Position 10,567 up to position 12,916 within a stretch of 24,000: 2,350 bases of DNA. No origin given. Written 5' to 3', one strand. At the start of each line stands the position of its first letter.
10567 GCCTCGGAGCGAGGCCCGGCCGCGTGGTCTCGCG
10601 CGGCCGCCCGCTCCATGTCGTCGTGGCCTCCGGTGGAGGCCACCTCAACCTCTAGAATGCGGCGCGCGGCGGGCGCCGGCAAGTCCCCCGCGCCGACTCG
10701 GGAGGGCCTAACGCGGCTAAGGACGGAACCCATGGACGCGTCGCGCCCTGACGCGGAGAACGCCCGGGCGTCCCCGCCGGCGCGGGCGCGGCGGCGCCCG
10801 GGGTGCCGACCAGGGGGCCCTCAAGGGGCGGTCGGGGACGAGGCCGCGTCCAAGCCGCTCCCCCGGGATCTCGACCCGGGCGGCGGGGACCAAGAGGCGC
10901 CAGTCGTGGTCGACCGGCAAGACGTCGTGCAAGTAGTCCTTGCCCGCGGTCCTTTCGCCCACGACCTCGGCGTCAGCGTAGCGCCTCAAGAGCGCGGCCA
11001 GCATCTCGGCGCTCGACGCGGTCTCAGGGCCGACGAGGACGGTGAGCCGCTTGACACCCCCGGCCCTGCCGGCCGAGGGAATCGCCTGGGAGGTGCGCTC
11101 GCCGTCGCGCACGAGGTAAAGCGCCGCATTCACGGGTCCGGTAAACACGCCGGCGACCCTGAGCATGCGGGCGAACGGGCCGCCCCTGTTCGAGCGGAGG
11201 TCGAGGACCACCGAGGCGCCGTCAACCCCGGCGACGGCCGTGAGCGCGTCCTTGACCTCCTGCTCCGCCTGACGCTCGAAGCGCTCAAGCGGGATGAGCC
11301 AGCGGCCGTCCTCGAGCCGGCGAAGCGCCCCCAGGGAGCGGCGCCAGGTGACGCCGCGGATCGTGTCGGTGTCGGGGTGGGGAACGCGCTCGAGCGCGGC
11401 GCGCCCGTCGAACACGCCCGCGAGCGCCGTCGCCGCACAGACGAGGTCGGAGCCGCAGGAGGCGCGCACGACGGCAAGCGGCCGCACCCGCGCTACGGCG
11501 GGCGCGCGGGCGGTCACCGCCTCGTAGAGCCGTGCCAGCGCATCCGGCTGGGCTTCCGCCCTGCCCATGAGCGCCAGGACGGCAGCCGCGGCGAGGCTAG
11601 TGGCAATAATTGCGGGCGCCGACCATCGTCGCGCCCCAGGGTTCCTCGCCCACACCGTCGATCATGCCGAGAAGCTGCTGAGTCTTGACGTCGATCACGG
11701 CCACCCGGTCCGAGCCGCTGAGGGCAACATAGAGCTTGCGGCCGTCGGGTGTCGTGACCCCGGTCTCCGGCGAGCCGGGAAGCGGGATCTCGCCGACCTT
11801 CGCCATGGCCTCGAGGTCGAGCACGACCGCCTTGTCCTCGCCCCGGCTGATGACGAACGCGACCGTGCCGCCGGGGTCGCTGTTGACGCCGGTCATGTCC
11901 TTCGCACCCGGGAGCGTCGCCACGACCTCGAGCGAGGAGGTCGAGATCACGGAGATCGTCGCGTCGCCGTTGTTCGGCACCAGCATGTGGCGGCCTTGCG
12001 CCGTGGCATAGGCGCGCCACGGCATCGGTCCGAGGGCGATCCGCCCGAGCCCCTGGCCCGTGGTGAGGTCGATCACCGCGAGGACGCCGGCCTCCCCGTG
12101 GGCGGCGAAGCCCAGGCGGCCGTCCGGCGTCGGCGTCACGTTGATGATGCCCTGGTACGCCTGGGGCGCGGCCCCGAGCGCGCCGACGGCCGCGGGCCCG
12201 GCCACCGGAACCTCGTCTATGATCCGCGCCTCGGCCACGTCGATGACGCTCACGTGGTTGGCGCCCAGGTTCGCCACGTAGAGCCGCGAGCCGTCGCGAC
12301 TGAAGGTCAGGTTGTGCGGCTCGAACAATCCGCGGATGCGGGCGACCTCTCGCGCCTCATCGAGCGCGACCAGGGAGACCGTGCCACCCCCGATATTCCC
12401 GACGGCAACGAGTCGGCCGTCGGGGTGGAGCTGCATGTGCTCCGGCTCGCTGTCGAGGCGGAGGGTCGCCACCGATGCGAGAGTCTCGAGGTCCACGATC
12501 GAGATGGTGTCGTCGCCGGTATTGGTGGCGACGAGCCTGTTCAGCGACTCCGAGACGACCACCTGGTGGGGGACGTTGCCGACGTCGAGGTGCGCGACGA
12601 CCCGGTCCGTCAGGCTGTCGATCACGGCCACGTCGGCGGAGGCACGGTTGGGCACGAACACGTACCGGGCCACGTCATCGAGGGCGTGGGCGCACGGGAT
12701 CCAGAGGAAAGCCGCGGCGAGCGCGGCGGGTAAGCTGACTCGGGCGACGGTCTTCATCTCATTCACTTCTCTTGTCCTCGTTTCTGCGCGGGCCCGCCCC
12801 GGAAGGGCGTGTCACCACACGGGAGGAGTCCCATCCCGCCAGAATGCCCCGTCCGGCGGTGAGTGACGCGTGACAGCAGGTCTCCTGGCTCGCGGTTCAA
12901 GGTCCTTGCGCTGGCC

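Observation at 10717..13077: B12 riboswitch controls a secreted YVTN beta-propeller plus S41 peptidase pair, outside every known cobalamin regulon class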

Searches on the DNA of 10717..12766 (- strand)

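Call 11: search_rna_families(sources=[L001, L002, L003, L005, L006, L014, L017, L021, L025, L029, L036, L037, L038, L044, L046, L052, L039, L048, L050], threshold=gathering)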
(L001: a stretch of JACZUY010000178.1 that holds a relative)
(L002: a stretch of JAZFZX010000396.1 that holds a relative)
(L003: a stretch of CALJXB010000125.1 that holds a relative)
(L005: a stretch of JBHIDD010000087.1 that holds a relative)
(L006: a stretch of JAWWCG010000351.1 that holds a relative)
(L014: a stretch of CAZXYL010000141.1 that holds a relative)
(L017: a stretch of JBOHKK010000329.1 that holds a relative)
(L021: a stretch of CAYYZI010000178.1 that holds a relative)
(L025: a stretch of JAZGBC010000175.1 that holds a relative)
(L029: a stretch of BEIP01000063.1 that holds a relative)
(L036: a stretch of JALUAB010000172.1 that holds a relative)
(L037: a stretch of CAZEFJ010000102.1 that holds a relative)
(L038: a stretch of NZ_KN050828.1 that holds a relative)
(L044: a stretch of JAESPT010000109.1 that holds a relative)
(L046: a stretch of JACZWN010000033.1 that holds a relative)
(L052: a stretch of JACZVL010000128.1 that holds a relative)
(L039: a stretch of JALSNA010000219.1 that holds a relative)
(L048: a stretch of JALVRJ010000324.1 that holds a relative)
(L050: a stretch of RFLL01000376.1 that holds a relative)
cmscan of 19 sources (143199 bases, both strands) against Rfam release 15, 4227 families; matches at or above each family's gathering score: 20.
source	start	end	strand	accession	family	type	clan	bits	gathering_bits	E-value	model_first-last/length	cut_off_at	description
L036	5183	5394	+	RF00174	Cobalamin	Cis-reg; riboswitch;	CL00101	129.2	31.5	8e-32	1-189/189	no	Cobalamin riboswitch aptamer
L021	2218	2422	+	RF00174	Cobalamin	Cis-reg; riboswitch;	CL00101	125.8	31.5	7.7e-31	1-189/189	no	Cobalamin riboswitch aptamer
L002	74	277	+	RF00174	Cobalamin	Cis-reg; riboswitch;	CL00101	119.1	31.5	6.4e-29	1-189/189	no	Cobalamin riboswitch aptamer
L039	1539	1794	+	RF00174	Cobalamin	Cis-reg; riboswitch;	CL00101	118.4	31.5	9.9e-29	1-189/189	no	Cobalamin riboswitch aptamer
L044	4486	4695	+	RF00174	Cobalamin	Cis-reg; riboswitch;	CL00101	117.5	31.5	1.8e-28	1-189/189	no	Cobalamin riboswitch aptamer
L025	939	1151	+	RF00174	Cobalamin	Cis-reg; riboswitch;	CL00101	115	31.5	9.1e-28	1-189/189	no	Cobalamin riboswitch aptamer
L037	5995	6212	+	RF00174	Cobalamin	Cis-reg; riboswitch;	CL00101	114.7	31.5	1.1e-27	1-189/189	no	Cobalamin riboswitch aptamer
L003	214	447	+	RF00174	Cobalamin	Cis-reg; riboswitch;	CL00101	109.9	31.5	2.7e-26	1-189/189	no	Cobalamin riboswitch aptamer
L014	2641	2845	+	RF00174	Cobalamin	Cis-reg; riboswitch;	CL00101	108.2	31.5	8.2e-26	1-189/189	no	Cobalamin riboswitch aptamer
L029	5111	5299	+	RF00174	Cobalamin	Cis-reg; riboswitch;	CL00101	105.7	31.5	4.4e-25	1-189/189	no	Cobalamin riboswitch aptamer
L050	692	960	+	RF00174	Cobalamin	Cis-reg; riboswitch;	CL00101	105.4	31.5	5.2e-25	1-189/189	no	Cobalamin riboswitch aptamer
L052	2231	2440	+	RF00174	Cobalamin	Cis-reg; riboswitch;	CL00101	104.7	31.5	8.2e-25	1-189/189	no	Cobalamin riboswitch aptamer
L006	2368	2595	+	RF00174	Cobalamin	Cis-reg; riboswitch;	CL00101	103.6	31.5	1.7e-24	1-189/189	no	Cobalamin riboswitch aptamer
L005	1155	1354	+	RF00174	Cobalamin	Cis-reg; riboswitch;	CL00101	103.4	31.5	1.9e-24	1-189/189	no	Cobalamin riboswitch aptamer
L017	4495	4672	+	RF00174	Cobalamin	Cis-reg; riboswitch;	CL00101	101.7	31.5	6e-24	1-189/189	no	Cobalamin riboswitch aptamer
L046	2963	3165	+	RF00174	Cobalamin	Cis-reg; riboswitch;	CL00101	92.4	31.5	2.7e-21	1-189/189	no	Cobalamin riboswitch aptamer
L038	7396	7722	+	RF00174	Cobalamin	Cis-reg; riboswitch;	CL00101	88.3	31.5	4.2e-20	1-189/189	no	Cobalamin riboswitch aptamer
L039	1299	1372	+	RF00005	tRNA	Gene; tRNA;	CL00001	72.8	29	1.2e-13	1-71/71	no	tRNA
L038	10243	10314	-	RF00005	tRNA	Gene; tRNA;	CL00001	70.8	29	4.2e-13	1-71/71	no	tRNA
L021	1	72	-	RF00005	tRNA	Gene; tRNA;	CL00001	63.9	29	3.4e-11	1-69/71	3'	tRNA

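Call 72: search_rna_families(sources=[L059, L060, L063, L066, L067, L068, L069, L070, L071, L072, L062, L064], threshold=gathering)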
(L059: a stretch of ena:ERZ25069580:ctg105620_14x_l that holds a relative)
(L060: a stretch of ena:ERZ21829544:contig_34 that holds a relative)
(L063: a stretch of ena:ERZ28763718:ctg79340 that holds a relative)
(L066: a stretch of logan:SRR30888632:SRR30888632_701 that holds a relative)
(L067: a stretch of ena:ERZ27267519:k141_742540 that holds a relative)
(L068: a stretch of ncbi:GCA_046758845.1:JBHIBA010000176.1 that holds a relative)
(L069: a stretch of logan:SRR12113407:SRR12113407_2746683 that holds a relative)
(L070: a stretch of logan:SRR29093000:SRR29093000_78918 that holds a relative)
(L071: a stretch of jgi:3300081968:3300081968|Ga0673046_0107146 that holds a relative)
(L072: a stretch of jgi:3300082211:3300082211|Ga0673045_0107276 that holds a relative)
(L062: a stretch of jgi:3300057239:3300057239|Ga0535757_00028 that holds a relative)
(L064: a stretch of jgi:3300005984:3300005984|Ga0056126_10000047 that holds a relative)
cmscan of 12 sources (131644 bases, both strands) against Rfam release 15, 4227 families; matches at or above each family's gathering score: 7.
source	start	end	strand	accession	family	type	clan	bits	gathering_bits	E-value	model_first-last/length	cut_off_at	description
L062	6714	6955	+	RF00174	Cobalamin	Cis-reg; riboswitch;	CL00101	109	31.5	4.7e-26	1-189/189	no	Cobalamin riboswitch aptamer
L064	6670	6886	+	RF00174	Cobalamin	Cis-reg; riboswitch;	CL00101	107.9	31.5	9.5e-26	1-189/189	no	Cobalamin riboswitch aptamer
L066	2649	2845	+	RF00174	Cobalamin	Cis-reg; riboswitch;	CL00101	104.3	31.5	1e-24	1-189/189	no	Cobalamin riboswitch aptamer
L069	485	653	+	RF00174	Cobalamin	Cis-reg; riboswitch;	CL00101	93.3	31.5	1.5e-21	1-189/189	no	Cobalamin riboswitch aptamer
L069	72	360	+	RF00174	Cobalamin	Cis-reg; riboswitch;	CL00101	85.6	31.5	2.3e-19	1-189/189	no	Cobalamin riboswitch aptamer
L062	861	933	+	RF00005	tRNA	Gene; tRNA;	CL00001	70.1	29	5.9e-13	1-71/71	no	tRNA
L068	9440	9511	+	RF00005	tRNA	Gene; tRNA;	CL00001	67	29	4.4e-12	1-71/71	no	tRNA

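Call 76: search_rna_families(sources=[L073, L074, L075, L076, L077, L078, L079, L080, L081, L082, L083, L084, L085, L086, L087, L088, L090], threshold=gathering)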
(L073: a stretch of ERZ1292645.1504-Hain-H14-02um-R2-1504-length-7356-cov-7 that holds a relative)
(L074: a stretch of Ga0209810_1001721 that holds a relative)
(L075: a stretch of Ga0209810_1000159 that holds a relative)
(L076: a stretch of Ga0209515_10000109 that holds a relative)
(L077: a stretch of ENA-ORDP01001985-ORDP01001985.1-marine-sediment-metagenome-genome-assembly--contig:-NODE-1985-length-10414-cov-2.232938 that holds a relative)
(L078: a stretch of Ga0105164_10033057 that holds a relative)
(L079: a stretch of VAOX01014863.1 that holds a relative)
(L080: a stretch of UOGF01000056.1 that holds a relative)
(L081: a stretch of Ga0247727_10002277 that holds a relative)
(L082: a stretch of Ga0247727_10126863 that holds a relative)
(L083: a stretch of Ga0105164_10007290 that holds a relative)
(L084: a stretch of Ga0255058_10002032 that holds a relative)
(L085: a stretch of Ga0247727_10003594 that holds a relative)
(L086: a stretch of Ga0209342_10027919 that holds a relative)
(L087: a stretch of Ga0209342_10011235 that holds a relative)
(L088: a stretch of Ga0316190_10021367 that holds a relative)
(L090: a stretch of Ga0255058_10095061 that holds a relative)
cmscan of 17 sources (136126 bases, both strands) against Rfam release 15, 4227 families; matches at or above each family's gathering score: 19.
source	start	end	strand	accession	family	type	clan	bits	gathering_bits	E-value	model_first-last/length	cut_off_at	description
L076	4312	4503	+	RF00174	Cobalamin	Cis-reg; riboswitch;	CL00101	97.9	31.5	6.8e-23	1-189/189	no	Cobalamin riboswitch aptamer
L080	5754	5947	+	RF00174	Cobalamin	Cis-reg; riboswitch;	CL00101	92.6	31.5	2.4e-21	1-189/189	no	Cobalamin riboswitch aptamer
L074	4431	4607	+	RF00174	Cobalamin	Cis-reg; riboswitch;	CL00101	91.4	31.5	5e-21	1-189/189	no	Cobalamin riboswitch aptamer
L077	5822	5948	+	RF00174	Cobalamin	Cis-reg; riboswitch;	CL00101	90.3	31.5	1e-20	45-169/189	no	Cobalamin riboswitch aptamer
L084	3769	3993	+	RF00174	Cobalamin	Cis-reg; riboswitch;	CL00101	88.9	31.5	2.7e-20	1-189/189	no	Cobalamin riboswitch aptamer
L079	1775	1949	+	RF00174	Cobalamin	Cis-reg; riboswitch;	CL00101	87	31.5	9.2e-20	1-189/189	no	Cobalamin riboswitch aptamer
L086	1123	1300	+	RF00174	Cobalamin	Cis-reg; riboswitch;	CL00101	84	31.5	6.6e-19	1-189/189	no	Cobalamin riboswitch aptamer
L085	2991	3201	+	RF00174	Cobalamin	Cis-reg; riboswitch;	CL00101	79.2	31.5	1.6e-17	1-189/189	no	Cobalamin riboswitch aptamer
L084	4173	4338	+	RF00174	Cobalamin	Cis-reg; riboswitch;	CL00101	77.1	31.5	6.2e-17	1-189/189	no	Cobalamin riboswitch aptamer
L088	641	806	+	RF00174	Cobalamin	Cis-reg; riboswitch;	CL00101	76.7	31.5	8e-17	1-189/189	no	Cobalamin riboswitch aptamer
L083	305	520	+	RF00174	Cobalamin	Cis-reg; riboswitch;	CL00101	73.2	31.5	8.3e-16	1-189/189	no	Cobalamin riboswitch aptamer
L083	1462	1677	+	RF00174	Cobalamin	Cis-reg; riboswitch;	CL00101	72.7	31.5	1.1e-15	1-189/189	no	Cobalamin riboswitch aptamer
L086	639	939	+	RF00174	Cobalamin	Cis-reg; riboswitch;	CL00101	72.5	31.5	1.3e-15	1-189/189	no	Cobalamin riboswitch aptamer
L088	295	461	+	RF00174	Cobalamin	Cis-reg; riboswitch;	CL00101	71.4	31.5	2.7e-15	1-189/189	no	Cobalamin riboswitch aptamer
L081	2885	3101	+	RF00174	Cobalamin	Cis-reg; riboswitch;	CL00101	71.2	31.5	3.2e-15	1-189/189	no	Cobalamin riboswitch aptamer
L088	960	1143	+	RF00174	Cobalamin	Cis-reg; riboswitch;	CL00101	68.1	31.5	2.4e-14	1-189/189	no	Cobalamin riboswitch aptamer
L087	1002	1047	-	RF01687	Acido-Lenti-1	Gene; sRNA;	-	52.1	37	1.5e-08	1-46/46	no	Acido-Lenti-1 RNA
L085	4164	4414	+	RF00174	Cobalamin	Cis-reg; riboswitch;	CL00101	49.1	31.5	6.7e-09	1-189/189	no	Cobalamin riboswitch aptamer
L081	4044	4359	+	RF00174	Cobalamin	Cis-reg; riboswitch;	CL00101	40.8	31.5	1.5e-06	1-189/189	no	Cobalamin riboswitch aptamer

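Call 77: search_rna_families(sources=[L089, L091, L092, L093, L094, L095, L096, L097, L098, L099, L100, L101, L102, L103, L104], threshold=gathering)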
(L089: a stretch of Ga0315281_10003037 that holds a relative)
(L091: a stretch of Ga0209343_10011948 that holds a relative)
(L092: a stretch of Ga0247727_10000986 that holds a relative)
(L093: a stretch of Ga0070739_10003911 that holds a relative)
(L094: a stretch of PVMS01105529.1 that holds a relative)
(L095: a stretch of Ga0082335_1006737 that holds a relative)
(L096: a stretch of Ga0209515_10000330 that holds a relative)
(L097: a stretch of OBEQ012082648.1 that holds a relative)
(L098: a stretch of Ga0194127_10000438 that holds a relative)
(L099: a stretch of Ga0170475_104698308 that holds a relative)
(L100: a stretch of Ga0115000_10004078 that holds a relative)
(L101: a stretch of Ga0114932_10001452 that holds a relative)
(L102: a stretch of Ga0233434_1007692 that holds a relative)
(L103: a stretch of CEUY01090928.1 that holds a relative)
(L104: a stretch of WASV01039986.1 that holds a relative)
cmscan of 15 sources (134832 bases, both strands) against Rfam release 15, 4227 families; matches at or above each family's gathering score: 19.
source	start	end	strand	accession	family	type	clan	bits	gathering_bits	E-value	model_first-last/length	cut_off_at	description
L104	1451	1633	+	RF00174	Cobalamin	Cis-reg; riboswitch;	CL00101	120.6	31.5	2.2e-29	1-189/189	no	Cobalamin riboswitch aptamer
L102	270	467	-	RF00174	Cobalamin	Cis-reg; riboswitch;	CL00101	114.8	31.5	1e-27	1-189/189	no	Cobalamin riboswitch aptamer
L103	1926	2122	-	RF00174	Cobalamin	Cis-reg; riboswitch;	CL00101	113.8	31.5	2e-27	1-189/189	no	Cobalamin riboswitch aptamer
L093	5453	5652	+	RF00174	Cobalamin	Cis-reg; riboswitch;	CL00101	113.1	31.5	3.2e-27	1-189/189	no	Cobalamin riboswitch aptamer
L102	2316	2498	+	RF00174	Cobalamin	Cis-reg; riboswitch;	CL00101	112.7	31.5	4.1e-27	1-189/189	no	Cobalamin riboswitch aptamer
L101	5396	5596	-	RF00174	Cobalamin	Cis-reg; riboswitch;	CL00101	112.4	31.5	4.8e-27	1-189/189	no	Cobalamin riboswitch aptamer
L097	125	325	+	RF00174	Cobalamin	Cis-reg; riboswitch;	CL00101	110.7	31.5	1.5e-26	1-189/189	no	Cobalamin riboswitch aptamer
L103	3966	4148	+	RF00174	Cobalamin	Cis-reg; riboswitch;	CL00101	107.7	31.5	1.1e-25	1-189/189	no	Cobalamin riboswitch aptamer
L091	393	584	+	RF00174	Cobalamin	Cis-reg; riboswitch;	CL00101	105.5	31.5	4.7e-25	1-189/189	no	Cobalamin riboswitch aptamer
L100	5571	5753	+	RF00174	Cobalamin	Cis-reg; riboswitch;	CL00101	104.1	31.5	1.2e-24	1-189/189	no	Cobalamin riboswitch aptamer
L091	717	890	+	RF00174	Cobalamin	Cis-reg; riboswitch;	CL00101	94.1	31.5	8.6e-22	1-189/189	no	Cobalamin riboswitch aptamer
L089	3245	3458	+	RF00174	Cobalamin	Cis-reg; riboswitch;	CL00101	93.8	31.5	1e-21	1-189/189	no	Cobalamin riboswitch aptamer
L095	3832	4030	+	RF00174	Cobalamin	Cis-reg; riboswitch;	CL00101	91.7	31.5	4.1e-21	1-189/189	no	Cobalamin riboswitch aptamer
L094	2002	2207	+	RF00174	Cobalamin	Cis-reg; riboswitch;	CL00101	87.3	31.5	7.6e-20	1-189/189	no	Cobalamin riboswitch aptamer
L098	45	269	+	RF00174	Cobalamin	Cis-reg; riboswitch;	CL00101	86.9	31.5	9.7e-20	1-189/189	no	Cobalamin riboswitch aptamer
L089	3777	4035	+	RF00174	Cobalamin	Cis-reg; riboswitch;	CL00101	86.7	31.5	1.1e-19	1-189/189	no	Cobalamin riboswitch aptamer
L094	1520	1747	+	RF00174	Cobalamin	Cis-reg; riboswitch;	CL00101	74.2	31.5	4.2e-16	1-189/189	no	Cobalamin riboswitch aptamer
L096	4153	4364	+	RF00174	Cobalamin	Cis-reg; riboswitch;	CL00101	70.2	31.5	5.7e-15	1-189/189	no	Cobalamin riboswitch aptamer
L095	5887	5932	-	RF01687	Acido-Lenti-1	Gene; sRNA;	-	52.1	37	1.5e-08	1-46/46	no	Acido-Lenti-1 RNA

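Call 78: search_rna_families(sources=[L105, L106, L107, L108, L109, L110, L111, L112, L113, L114, L115], threshold=gathering)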
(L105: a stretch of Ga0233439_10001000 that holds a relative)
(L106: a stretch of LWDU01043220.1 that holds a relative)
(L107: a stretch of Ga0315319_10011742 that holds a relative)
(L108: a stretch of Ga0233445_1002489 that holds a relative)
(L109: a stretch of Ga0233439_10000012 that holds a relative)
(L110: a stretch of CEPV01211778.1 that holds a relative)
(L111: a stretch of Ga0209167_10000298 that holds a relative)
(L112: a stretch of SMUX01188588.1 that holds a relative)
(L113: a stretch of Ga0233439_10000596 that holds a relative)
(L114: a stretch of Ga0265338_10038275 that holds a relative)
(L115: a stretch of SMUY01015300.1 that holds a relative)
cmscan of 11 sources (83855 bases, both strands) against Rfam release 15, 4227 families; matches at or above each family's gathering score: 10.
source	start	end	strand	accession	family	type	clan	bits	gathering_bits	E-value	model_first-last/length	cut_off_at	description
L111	5557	5757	+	RF00174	Cobalamin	Cis-reg; riboswitch;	CL00101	123.8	31.5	1.6e-30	1-189/189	no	Cobalamin riboswitch aptamer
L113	5453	5646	-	RF00174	Cobalamin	Cis-reg; riboswitch;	CL00101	119.3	31.5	3.2e-29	1-189/189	no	Cobalamin riboswitch aptamer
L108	4999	5200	-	RF00174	Cobalamin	Cis-reg; riboswitch;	CL00101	118.4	31.5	5.9e-29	1-189/189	no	Cobalamin riboswitch aptamer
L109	4999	5200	-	RF00174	Cobalamin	Cis-reg; riboswitch;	CL00101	118.4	31.5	5.9e-29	1-189/189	no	Cobalamin riboswitch aptamer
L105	4111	4319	+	RF00174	Cobalamin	Cis-reg; riboswitch;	CL00101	118.3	31.5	6.3e-29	1-189/189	no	Cobalamin riboswitch aptamer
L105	1926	2116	-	RF00174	Cobalamin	Cis-reg; riboswitch;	CL00101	116.6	31.5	1.9e-28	1-189/189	no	Cobalamin riboswitch aptamer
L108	5612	5805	+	RF00174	Cobalamin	Cis-reg; riboswitch;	CL00101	115.9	31.5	3.1e-28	1-189/189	no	Cobalamin riboswitch aptamer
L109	5612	5805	+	RF00174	Cobalamin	Cis-reg; riboswitch;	CL00101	115.9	31.5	3.1e-28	1-189/189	no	Cobalamin riboswitch aptamer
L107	1777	1958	+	RF00174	Cobalamin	Cis-reg; riboswitch;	CL00101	49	31.5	4.1e-09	1-189/189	no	Cobalamin riboswitch aptamer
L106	5574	5753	+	RF00174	Cobalamin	Cis-reg; riboswitch;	CL00101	43.1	31.5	2e-07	1-189/189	no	Cobalamin riboswitch aptamer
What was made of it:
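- It lies behind RF00174 in 30 of 36 assessable metagenome loci, often behind two or three tandem copies (calls 72, 76-78).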
